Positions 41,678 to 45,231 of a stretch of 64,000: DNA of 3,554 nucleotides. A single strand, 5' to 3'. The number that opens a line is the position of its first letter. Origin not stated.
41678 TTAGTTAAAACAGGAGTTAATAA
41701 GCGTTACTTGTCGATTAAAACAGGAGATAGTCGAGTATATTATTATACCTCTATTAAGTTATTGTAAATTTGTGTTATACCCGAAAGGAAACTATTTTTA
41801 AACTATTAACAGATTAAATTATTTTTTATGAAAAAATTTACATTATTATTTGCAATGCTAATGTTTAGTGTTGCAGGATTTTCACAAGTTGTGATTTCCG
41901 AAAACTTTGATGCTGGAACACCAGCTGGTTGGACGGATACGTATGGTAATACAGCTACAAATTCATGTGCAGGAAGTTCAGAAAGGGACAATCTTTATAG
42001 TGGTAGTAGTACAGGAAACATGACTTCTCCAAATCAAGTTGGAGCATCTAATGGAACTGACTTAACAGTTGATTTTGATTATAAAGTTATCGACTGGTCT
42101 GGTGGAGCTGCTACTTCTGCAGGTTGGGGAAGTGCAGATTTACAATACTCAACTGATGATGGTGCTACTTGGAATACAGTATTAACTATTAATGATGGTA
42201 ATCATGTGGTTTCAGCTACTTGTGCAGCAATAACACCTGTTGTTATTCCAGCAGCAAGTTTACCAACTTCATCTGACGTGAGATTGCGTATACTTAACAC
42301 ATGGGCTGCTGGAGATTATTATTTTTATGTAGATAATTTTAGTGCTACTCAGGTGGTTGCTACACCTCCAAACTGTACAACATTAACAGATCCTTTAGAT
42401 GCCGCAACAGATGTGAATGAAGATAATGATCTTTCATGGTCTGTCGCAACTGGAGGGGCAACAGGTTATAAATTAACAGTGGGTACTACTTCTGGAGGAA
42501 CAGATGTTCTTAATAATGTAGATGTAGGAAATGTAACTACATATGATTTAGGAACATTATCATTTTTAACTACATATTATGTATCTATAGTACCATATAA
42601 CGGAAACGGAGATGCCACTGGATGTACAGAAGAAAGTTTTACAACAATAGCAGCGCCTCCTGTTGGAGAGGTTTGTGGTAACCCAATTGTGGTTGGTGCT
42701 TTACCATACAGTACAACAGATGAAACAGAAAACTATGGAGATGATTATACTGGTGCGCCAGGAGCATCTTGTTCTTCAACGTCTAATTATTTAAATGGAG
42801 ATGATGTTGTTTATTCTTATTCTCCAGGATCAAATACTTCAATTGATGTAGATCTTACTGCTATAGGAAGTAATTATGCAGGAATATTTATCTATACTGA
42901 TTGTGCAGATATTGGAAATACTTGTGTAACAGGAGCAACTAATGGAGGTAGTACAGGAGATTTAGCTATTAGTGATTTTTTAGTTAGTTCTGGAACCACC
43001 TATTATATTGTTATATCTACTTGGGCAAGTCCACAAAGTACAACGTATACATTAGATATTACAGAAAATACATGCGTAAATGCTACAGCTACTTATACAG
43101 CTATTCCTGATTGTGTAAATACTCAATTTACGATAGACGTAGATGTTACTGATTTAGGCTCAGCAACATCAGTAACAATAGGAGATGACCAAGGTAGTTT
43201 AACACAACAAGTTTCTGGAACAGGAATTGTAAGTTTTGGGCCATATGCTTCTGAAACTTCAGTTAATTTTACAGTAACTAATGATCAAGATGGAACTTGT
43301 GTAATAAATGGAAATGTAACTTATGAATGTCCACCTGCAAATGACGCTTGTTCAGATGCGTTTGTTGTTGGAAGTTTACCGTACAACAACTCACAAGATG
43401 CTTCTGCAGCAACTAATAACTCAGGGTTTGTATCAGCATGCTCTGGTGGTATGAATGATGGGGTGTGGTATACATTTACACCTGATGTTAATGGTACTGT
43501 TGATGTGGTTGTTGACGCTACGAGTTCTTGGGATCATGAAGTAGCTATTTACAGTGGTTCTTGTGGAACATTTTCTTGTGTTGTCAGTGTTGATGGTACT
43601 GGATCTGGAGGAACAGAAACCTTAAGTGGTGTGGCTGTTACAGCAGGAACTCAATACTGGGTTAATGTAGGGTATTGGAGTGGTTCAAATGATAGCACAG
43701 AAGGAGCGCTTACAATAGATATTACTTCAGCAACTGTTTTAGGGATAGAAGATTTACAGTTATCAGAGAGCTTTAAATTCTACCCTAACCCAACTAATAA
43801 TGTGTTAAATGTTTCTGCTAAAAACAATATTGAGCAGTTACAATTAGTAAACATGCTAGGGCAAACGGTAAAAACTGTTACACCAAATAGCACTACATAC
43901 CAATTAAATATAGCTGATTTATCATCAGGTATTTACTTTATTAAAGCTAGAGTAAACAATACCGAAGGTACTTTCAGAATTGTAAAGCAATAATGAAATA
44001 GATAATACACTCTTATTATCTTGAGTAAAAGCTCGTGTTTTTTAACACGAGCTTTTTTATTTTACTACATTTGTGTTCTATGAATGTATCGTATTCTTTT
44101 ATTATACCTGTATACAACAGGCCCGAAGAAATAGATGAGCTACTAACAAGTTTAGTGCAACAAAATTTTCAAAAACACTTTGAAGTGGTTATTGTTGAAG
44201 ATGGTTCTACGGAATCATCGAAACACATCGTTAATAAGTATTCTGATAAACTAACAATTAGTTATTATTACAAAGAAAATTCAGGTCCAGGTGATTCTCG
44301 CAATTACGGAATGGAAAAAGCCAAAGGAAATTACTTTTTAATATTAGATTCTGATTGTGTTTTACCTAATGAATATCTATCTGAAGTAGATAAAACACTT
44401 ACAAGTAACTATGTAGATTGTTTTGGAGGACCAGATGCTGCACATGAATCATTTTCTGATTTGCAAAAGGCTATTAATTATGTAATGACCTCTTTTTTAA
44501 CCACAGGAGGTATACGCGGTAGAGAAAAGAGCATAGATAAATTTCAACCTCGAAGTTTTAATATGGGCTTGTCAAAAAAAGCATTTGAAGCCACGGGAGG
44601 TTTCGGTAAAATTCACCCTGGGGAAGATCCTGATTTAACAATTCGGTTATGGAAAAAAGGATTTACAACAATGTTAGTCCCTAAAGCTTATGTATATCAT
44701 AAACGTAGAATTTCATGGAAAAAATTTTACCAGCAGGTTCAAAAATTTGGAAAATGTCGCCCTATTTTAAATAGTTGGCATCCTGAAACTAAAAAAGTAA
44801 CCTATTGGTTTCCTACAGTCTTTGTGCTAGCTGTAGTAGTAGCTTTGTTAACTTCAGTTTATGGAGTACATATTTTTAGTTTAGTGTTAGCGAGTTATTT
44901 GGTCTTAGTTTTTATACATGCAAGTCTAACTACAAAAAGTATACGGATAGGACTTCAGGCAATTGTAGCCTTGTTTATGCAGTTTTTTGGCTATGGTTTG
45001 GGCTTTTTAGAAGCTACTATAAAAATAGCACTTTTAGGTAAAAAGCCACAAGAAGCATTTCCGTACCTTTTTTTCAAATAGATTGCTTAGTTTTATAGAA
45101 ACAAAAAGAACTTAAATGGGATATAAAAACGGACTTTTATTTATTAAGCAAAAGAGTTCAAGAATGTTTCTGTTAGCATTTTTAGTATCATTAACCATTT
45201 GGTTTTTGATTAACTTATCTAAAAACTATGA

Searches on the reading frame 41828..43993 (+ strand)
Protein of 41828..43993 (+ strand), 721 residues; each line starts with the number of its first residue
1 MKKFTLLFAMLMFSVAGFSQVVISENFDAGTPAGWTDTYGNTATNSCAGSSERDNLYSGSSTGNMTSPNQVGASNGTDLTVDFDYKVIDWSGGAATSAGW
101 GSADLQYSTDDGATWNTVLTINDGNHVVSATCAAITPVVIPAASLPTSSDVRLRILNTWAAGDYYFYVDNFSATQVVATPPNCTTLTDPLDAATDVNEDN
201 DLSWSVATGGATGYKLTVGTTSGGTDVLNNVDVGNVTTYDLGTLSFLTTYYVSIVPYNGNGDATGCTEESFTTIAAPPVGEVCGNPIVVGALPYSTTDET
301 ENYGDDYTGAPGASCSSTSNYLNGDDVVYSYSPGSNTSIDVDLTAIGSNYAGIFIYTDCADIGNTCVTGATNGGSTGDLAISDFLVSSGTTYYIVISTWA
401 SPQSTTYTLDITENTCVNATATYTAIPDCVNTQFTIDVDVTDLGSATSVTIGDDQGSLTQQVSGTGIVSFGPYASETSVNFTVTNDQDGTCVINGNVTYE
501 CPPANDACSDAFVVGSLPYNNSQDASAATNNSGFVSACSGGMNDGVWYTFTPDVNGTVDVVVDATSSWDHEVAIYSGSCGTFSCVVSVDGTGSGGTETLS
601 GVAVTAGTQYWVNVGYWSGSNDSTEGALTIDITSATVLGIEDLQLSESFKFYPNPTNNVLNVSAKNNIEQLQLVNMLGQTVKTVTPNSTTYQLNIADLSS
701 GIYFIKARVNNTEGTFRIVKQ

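Call 111: search_protein_families(library=pfam, proteins=[window:41828-43993:+], max_evalue=0.001)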
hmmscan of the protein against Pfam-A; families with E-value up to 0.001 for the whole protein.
window:41828-43993:+ (721 aa): 1 family
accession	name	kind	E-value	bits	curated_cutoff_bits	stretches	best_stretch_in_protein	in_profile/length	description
PF18962.6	Por_Secre_tail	-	1.7e-13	51.1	27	1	652-714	2-69/75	Secretion system C-terminal sorting domain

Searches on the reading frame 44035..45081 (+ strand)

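Call 111: search_protein_families(library=pfam, proteins=[window:44035-45081:+], max_evalue=0.001)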
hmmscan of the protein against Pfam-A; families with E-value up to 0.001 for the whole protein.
window:44035-45081:+ (348 aa): 5 families
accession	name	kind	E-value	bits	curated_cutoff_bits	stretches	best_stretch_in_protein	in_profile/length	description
PF00535.33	Glycos_transf_2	-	1.6e-26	93.6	23.3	1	21-176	1-156/168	Glycosyl transferase family 2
PF10111.15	Glyco_tranf_2_2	-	7.3e-16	58.9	27.3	1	21-229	1-223/276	Glycosyltransferase like family 2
PF13641.12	Glyco_tranf_2_3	-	5.2e-15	56.5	27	1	20-235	3-224/230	Glycosyltransferase like family 2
PF13632.12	Glyco_trans_2_3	-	5.4e-13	49.6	27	1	100-292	1-194/198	Glycosyl transferase family group 2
PF13506.12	Glyco_transf_21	-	2.3e-05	24.3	21.7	1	92-236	25-170/174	Glycosyl transferase family 21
